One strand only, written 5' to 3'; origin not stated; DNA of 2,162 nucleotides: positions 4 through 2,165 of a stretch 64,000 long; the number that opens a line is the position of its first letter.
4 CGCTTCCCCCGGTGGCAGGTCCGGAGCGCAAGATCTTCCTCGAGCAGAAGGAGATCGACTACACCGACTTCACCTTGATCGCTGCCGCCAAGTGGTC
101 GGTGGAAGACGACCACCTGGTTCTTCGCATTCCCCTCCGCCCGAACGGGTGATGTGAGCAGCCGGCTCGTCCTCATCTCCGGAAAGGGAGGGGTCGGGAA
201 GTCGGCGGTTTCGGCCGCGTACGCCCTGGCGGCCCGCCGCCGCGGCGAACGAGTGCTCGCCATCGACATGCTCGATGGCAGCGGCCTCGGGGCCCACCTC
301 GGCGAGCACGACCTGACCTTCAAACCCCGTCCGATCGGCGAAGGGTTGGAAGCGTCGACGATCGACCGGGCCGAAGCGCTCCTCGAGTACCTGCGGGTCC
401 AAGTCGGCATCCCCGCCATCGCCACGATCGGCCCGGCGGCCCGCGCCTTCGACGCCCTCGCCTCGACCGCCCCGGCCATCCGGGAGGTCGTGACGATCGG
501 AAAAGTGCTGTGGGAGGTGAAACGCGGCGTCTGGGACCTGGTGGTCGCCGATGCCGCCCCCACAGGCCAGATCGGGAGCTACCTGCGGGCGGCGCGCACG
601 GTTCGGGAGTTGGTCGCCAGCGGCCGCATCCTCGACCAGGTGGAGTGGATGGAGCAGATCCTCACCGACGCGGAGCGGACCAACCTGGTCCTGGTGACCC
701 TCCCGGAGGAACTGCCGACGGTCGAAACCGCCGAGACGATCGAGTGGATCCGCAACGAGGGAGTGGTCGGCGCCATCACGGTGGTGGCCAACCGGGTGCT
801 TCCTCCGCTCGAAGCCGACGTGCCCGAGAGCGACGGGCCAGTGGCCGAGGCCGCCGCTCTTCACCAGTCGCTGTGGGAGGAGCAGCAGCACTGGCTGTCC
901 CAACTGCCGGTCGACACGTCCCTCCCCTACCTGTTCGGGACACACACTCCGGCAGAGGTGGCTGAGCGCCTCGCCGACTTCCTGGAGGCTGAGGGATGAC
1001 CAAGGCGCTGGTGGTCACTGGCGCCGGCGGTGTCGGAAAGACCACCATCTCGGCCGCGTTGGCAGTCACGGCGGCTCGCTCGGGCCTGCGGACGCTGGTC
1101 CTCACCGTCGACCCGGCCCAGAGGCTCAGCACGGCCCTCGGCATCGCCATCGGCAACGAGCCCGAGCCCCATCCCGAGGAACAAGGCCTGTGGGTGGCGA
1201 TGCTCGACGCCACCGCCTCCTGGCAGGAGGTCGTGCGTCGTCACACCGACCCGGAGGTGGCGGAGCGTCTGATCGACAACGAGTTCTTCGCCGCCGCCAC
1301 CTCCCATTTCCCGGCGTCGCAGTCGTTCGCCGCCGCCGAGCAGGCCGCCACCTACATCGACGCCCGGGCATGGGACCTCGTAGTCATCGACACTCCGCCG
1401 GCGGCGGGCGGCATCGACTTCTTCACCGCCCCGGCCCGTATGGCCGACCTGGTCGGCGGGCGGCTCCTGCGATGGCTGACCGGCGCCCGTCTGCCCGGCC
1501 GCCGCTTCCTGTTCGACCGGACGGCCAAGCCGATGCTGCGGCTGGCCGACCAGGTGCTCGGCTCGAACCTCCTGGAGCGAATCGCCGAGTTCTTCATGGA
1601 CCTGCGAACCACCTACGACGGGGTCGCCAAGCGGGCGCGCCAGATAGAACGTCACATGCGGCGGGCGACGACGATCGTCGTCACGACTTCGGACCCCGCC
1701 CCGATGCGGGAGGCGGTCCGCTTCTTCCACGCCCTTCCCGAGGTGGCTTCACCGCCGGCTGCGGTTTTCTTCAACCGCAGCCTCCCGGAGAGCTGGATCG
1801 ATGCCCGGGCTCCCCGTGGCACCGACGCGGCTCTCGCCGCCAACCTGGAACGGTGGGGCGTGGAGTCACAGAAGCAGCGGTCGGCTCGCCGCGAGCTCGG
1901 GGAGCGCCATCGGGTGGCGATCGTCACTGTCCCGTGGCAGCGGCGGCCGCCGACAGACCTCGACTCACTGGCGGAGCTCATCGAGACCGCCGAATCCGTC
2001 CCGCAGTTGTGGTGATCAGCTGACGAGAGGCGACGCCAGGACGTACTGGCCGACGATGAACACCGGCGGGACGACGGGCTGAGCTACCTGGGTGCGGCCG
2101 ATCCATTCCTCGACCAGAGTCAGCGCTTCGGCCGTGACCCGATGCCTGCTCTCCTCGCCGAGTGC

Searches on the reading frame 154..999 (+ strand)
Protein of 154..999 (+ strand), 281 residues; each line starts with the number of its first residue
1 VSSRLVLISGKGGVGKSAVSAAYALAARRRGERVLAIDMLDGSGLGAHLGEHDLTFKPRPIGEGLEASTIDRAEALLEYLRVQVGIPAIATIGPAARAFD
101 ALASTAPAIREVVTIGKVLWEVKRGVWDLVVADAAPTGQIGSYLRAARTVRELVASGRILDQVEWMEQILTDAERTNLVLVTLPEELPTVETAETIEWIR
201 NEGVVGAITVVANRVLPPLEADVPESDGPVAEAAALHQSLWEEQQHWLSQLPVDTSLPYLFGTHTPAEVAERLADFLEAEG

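Call 51: search_protein_families(library=pfam, proteins=[window:154-999:+], max_evalue=0.001)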
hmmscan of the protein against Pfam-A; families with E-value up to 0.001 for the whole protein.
window:154-999:+ (281 aa): 5 families
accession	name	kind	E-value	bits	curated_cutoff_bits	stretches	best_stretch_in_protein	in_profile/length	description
PF02374.21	ArsA_ATPase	-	1.8e-22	80.4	24.3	2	4-145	2-143/305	Anion-transporting ATPase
PF01656.29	CbiA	-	4.9e-08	33.4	25.4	1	6-93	2-54/125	CobQ/CobB/MinD/ParA nucleotide binding domain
PF10609.15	ParA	-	4.5e-07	30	27.1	1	4-39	5-40/246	NUBPL iron-transfer P-loop NTPase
PF13614.12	AAA_31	-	0.00021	21.7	27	1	7-39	6-38/177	AAA domain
PF06564.18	CBP_BcsQ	-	0.00032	20.7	21.3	0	6-41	5-40/234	Cellulose biosynthesis protein BcsQ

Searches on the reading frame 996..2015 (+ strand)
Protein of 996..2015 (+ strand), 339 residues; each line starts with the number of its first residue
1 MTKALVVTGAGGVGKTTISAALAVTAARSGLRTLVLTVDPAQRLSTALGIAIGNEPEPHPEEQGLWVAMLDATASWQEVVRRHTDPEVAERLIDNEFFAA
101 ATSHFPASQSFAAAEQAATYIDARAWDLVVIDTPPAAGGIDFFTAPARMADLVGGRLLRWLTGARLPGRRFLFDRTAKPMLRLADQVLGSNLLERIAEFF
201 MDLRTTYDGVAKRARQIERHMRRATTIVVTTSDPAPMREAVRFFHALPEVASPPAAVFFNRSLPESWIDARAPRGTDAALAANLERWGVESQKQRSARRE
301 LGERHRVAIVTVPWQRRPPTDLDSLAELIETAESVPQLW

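Call 51: search_protein_families(library=pfam, proteins=[window:996-2015:+], max_evalue=0.001)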
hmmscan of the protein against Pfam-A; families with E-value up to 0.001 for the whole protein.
window:996-2015:+ (339 aa): 6 families
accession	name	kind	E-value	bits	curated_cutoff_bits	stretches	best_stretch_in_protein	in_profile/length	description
PF02374.21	ArsA_ATPase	-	3.3e-26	92.7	24.3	1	3-268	2-251/305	Anion-transporting ATPase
PF01656.29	CbiA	-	4.3e-11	43.3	25.4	1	6-192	3-54/125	CobQ/CobB/MinD/ParA nucleotide binding domain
PF13614.12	AAA_31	-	6.9e-10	39.6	27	1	9-139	9-131/177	AAA domain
PF10609.15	ParA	-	1.9e-05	24.7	27.1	1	4-39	6-41/246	NUBPL iron-transfer P-loop NTPase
PF20720.3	nSTAND3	-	0.00038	20.6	27.2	0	3-36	18-51/155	Novel STAND NTPase 3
PF01695.23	IstB_IS21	-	0.00072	19.6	24.1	0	4-39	94-129/238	IstB-like ATP binding protein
